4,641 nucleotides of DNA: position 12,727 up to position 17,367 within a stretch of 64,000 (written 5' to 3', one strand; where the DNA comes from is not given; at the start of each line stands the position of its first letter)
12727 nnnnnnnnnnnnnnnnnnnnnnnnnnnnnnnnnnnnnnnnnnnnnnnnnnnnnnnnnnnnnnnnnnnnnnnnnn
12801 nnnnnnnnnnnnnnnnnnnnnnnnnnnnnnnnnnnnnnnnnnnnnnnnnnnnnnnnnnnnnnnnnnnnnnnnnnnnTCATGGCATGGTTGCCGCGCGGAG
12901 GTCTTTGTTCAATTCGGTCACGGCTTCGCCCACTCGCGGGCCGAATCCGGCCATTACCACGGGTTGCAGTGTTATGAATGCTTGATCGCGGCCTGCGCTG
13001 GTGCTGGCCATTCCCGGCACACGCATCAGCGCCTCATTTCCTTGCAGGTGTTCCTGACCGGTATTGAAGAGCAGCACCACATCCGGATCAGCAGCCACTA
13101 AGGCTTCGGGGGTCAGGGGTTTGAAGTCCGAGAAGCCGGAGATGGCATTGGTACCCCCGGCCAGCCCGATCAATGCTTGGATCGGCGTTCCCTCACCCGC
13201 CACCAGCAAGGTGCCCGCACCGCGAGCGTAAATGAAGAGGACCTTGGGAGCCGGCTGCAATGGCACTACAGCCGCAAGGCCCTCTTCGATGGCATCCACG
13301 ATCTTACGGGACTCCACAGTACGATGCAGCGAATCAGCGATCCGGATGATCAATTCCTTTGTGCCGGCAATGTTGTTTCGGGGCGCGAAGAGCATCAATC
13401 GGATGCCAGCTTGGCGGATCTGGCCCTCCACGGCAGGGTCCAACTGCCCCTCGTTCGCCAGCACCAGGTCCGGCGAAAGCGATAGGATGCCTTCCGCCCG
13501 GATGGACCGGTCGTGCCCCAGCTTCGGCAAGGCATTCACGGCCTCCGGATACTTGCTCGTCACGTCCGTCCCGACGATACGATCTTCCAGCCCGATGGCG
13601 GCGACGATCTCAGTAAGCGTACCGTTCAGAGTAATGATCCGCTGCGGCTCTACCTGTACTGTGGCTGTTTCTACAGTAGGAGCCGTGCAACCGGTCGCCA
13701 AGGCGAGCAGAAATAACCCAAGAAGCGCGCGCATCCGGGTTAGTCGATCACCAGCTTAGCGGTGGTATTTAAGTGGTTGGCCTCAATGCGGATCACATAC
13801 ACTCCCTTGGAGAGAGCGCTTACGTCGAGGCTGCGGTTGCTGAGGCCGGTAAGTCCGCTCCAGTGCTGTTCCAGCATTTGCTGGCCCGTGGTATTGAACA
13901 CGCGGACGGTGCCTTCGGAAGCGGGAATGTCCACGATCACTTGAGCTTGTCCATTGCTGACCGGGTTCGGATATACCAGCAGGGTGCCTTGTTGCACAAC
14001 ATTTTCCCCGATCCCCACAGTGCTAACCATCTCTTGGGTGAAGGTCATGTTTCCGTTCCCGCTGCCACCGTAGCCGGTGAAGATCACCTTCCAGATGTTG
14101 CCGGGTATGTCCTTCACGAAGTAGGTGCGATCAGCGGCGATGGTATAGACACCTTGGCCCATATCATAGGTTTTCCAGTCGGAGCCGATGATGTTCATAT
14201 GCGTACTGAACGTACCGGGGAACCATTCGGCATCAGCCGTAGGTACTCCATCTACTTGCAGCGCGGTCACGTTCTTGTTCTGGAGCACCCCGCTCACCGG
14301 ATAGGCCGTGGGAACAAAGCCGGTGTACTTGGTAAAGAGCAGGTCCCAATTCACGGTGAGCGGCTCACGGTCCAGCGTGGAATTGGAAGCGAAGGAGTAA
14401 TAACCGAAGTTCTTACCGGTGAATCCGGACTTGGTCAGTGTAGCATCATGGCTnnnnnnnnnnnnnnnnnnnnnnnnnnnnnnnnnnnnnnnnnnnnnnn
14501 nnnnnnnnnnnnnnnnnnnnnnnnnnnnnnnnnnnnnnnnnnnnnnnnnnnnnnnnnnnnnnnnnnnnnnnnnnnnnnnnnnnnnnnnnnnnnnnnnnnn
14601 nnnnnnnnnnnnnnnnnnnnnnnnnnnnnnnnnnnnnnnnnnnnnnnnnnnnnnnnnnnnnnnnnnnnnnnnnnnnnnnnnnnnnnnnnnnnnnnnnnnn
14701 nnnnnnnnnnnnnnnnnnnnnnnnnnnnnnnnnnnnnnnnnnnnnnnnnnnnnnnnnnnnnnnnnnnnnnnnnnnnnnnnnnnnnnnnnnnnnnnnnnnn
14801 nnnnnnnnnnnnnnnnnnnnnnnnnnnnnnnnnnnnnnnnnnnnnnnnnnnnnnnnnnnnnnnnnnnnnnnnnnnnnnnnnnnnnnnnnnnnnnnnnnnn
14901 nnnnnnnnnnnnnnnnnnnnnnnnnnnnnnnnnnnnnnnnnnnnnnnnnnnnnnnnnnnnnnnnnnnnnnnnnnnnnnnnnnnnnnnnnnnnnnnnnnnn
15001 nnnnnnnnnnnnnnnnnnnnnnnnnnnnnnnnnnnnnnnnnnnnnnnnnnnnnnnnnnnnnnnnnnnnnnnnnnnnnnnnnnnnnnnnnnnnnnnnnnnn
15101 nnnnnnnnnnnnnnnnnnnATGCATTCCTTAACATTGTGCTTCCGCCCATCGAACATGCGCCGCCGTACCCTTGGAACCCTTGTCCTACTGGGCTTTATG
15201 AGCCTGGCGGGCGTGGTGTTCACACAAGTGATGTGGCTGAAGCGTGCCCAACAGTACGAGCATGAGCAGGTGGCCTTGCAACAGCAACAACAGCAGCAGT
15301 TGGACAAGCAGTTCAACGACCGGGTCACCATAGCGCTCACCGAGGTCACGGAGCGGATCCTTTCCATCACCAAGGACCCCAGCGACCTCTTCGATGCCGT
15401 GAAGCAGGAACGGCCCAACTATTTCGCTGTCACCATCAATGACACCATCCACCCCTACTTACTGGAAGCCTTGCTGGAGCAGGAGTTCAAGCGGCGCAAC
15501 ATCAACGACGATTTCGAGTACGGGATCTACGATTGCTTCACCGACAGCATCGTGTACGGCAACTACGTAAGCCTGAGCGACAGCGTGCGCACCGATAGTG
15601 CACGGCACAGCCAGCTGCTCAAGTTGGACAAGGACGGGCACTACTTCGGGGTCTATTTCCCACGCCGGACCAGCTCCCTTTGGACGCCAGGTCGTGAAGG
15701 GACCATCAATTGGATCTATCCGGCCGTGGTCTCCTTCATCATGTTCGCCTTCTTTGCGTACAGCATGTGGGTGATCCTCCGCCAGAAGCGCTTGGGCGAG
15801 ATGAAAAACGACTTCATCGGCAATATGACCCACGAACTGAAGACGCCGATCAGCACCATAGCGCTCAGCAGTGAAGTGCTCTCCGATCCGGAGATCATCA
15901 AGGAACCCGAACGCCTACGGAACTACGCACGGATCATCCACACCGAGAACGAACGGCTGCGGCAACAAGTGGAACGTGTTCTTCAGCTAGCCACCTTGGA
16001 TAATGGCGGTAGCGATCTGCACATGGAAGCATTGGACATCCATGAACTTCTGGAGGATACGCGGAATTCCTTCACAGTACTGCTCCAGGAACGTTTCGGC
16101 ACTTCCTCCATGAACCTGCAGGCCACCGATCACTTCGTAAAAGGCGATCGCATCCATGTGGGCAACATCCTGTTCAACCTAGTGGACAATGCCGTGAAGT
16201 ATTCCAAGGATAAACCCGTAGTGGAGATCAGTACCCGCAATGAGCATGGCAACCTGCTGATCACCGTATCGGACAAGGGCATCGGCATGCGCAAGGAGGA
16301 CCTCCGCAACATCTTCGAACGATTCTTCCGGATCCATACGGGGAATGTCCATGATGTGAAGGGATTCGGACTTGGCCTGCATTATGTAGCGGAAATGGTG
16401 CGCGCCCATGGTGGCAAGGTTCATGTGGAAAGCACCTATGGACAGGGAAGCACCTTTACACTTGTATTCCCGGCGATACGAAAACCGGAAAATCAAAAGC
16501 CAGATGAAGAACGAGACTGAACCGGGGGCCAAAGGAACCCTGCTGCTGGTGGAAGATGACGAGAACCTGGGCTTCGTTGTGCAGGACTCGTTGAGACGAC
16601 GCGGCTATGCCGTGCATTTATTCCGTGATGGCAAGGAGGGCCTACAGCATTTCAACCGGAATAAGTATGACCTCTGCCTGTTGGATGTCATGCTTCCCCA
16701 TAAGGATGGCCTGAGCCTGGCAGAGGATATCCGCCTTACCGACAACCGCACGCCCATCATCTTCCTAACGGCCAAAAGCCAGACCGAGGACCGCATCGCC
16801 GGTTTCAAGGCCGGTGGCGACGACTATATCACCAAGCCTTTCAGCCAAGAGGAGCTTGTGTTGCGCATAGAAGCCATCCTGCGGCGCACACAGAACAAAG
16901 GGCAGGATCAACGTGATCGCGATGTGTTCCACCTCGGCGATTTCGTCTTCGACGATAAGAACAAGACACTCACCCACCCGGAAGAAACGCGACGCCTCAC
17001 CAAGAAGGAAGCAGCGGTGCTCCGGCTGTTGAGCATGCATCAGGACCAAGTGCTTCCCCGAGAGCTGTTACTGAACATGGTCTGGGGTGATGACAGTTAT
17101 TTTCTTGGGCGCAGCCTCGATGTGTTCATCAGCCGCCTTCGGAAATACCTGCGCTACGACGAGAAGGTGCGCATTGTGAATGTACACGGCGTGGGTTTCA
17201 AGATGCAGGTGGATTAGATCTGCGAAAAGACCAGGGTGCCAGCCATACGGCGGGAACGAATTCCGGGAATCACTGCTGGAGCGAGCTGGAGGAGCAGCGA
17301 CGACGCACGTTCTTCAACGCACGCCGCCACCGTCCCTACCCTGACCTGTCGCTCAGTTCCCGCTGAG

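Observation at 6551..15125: Composite seven-gene heme-acquisition operon combining Bacteroidota HmuY/HmuR-type surface capture with a proteobacterial-type HmuTUV-HemS import and processing module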

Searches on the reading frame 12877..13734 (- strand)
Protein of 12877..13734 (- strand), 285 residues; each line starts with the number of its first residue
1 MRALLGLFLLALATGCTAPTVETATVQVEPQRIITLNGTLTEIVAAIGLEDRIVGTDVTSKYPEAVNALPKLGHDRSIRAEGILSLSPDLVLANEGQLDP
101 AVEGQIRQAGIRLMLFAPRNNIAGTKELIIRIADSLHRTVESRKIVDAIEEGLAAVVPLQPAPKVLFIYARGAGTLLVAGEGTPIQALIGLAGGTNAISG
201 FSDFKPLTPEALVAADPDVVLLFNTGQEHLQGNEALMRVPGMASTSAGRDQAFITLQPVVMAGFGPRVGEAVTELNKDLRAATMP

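Call 3: search_protein_families(library=pfam, proteins=[window:12877-13734:-], max_evalue=0.01)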
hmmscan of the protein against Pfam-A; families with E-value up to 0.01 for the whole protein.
window:12877-13734:- (285 aa): 1 family
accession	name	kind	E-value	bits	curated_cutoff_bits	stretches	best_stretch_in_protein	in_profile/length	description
PF01497.23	Peripla_BP_2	-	3.9e-30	105.4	27.5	1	33-258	1-233/235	Periplasmic binding protein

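Call 4: search_protein_families(library=ncbifam, proteins=[window:12877-13734:-], max_evalue=0.01)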
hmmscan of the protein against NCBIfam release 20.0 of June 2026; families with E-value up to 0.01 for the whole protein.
window:12877-13734:- (285 aa): 6 families
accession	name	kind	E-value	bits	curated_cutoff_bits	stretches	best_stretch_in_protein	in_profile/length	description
TIGR04281.1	peripla_PGF_1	equivalog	1.7e-23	83.3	325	1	19-280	10-265/330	PGF-CTERM-anchored ABC transporter substrate-binding protein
TIGR03868.1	F420-O_ABCperi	hypoth_equivalog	1.1e-15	57.6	392.4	2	23-94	10-85/287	putative F420-0 ABC transporter substrate-binding protein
TIGR03659.1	IsdE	equivalog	3.6e-14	52.6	298.65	1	10-224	13-232/292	heme ABC transporter substrate-binding protein IsdE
NF002894.0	PRK03379.1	equivalog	5.5e-10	38.8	234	1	24-199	18-190/266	vitamin B12 ABC transporter substrate-binding protein BtuF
NF052484.1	sider_BP_EitA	equivalog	0.00012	21.3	640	0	186-223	224-261/328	siderophore ABC transporter substrate-binding protein EitA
NF038402.1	TroA_like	subfamily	0.0021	17.7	30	1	32-224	1-187/219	helical backbone metal receptor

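Call 59: search_solved_structures(query=window:12877-13734:-, max_evalue=0.001, show_alignments=3)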
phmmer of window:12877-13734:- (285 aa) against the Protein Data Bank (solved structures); distinct sequences matched with E-value up to 0.001: 25.
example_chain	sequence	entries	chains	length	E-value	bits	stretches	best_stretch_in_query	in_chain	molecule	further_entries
5gj3_A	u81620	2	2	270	1.6e-48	168.9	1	30-276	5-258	Periplasmic binding protein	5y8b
5b58_T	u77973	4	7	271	3e-44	154.9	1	31-280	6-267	Putative hemin transport system, substrate-binding protein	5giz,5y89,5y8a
3md9_A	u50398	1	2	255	6.1e-44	153.9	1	31-278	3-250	Hemin-binding periplasmic protein hmuT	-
3nu1_A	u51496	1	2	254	7.3e-44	153.6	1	31-278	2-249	Hemin-binding periplasmic protein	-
2r79_A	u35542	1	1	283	6.2e-35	124.3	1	30-276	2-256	Periplasmic binding protein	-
2r7a_A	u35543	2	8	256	8.9e-29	104.2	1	31-279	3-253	Bacterial heme binding protein | Periplasmic HEME binding protein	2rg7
5khl_B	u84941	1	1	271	6.6e-28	101.3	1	31-262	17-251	Hemin ABC transporter, periplasmic hemin-binding protein HutB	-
5az3_A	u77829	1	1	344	2.3e-25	93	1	31-279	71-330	ABC-type transporter, periplasmic component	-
5b4z_A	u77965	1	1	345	5.9e-25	91.7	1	31-279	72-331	ABC-type transporter, periplasmic component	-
5b51_A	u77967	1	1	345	1.9e-24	90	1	31-279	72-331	ABC-type transporter, periplasmic component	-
5b50_A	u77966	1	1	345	6.1e-24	88.3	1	31-279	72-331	ABC-type transporter, periplasmic component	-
4m7o_A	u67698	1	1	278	3.2e-13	53.2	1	29-279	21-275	Iron-binding protein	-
4mlz_A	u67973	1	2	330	1.9e-10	44.1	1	22-246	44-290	Periplasmic binding protein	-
5ysc_A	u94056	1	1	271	2.2e-07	34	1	30-114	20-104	Vitamin B12-binding protein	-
5joq_A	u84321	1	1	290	5e-05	26.3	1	3-223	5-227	Lmo2184 protein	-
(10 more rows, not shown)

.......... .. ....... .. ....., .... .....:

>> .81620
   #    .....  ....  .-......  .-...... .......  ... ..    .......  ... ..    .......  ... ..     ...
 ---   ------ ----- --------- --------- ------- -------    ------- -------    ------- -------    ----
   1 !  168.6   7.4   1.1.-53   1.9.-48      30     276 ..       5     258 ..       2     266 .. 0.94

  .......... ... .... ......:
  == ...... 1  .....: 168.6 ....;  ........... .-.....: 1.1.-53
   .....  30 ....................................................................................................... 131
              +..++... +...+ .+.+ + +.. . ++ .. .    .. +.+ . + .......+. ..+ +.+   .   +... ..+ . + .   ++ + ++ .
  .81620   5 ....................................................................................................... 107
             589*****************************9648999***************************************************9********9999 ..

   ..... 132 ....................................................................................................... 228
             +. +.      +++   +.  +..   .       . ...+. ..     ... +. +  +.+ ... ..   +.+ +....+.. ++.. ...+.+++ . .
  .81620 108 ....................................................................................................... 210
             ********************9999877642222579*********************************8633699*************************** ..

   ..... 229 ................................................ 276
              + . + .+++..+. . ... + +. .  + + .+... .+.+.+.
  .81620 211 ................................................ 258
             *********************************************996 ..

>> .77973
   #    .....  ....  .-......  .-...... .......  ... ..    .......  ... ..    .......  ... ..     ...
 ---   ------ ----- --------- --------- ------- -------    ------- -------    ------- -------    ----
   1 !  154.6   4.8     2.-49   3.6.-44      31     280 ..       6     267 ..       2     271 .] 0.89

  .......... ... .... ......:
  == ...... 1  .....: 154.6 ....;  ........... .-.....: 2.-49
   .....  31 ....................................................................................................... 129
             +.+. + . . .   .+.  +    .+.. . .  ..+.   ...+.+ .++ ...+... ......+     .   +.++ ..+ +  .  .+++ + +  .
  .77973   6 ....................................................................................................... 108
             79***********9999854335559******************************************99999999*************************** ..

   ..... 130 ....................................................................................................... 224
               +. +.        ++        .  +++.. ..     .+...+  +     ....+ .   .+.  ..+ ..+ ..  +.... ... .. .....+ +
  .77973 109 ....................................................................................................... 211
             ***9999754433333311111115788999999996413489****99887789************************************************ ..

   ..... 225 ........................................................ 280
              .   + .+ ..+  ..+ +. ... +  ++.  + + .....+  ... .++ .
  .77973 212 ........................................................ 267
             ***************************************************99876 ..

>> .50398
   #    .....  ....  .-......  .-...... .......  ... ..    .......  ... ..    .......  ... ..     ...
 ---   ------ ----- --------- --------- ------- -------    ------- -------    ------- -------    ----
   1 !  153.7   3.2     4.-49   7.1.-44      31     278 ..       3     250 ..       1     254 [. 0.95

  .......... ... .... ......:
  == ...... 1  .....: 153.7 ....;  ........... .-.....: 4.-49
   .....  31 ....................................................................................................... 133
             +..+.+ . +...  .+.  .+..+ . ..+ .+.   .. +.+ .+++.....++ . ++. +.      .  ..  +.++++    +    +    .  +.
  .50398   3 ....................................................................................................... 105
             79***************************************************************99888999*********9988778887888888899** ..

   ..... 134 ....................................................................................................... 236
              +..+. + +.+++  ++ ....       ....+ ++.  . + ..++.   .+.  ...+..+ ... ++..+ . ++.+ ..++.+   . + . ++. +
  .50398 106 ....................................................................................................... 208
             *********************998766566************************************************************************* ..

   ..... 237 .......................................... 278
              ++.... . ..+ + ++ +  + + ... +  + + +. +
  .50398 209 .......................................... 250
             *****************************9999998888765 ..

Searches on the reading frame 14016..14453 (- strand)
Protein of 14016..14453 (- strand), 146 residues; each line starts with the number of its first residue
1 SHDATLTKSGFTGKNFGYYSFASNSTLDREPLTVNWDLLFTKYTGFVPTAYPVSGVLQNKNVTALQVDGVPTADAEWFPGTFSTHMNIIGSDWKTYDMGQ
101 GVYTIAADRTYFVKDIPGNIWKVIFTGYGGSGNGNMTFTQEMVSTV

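Call 69: search_protein_families(library=pfam, proteins=[window:14016-14453:-], max_evalue=1)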
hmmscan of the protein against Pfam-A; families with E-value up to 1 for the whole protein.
seq(146 aa): 1 family
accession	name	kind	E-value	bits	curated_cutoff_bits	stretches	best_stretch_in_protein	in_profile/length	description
PF14064.11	HmuY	-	8.7e-07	29.6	27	1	47-138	39-155/157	HmuY protein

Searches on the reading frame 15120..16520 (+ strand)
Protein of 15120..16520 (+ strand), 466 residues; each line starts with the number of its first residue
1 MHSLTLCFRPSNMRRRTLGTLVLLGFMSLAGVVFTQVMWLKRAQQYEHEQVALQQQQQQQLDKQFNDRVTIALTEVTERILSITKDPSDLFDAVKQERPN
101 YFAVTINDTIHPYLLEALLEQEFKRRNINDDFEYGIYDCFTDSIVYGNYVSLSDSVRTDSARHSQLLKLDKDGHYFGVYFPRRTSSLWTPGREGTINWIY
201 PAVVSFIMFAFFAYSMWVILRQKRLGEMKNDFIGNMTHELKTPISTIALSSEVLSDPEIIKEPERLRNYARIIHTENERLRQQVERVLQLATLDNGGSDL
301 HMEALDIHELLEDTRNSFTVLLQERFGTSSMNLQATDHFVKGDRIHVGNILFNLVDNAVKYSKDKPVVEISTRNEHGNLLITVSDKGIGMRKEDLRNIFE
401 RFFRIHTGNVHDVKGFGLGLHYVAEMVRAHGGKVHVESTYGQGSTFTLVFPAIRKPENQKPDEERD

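Call 30: search_protein_families(library=pfam, proteins=[window:15120-16520:+], max_evalue=0.001)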
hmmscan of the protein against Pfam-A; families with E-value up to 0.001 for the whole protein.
window:15120-16520:+ (466 aa): 4 families
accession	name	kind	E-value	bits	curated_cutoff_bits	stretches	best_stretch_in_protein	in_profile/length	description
PF02518.31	HATPase_c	-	8.6e-27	94.2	26.4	1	342-452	1-109/111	Histidine kinase-, DNA gyrase B-, and HSP90-like ATPase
PF00512.31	HisKA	-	2.5e-16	59.9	26.9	1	228-296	1-66/66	His Kinase A (phospho-acceptor) domain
PF14501.12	HATPase_c_5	-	1.7e-05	25.1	22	1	349-438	8-90/102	GHKL domain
PF13589.12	HATPase_c_3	-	0.00013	22.4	25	1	350-420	6-77/137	Histidine kinase-, DNA gyrase B-, and HSP90-like ATPase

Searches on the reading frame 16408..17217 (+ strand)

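Call 30: search_protein_families(library=pfam, proteins=[window:16408-17217:+], max_evalue=0.001)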
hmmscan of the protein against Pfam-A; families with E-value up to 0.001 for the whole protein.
window:16408-17217:+ (269 aa): 2 families
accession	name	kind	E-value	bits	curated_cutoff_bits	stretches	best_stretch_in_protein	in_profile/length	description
PF00072.30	Response_reg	-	2.3e-28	99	30.2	1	46-154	2-110/111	Response regulator receiver domain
PF00486.34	Trans_reg_C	-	1.3e-17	64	26.2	1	195-266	4-77/77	Transcriptional regulatory protein, C terminal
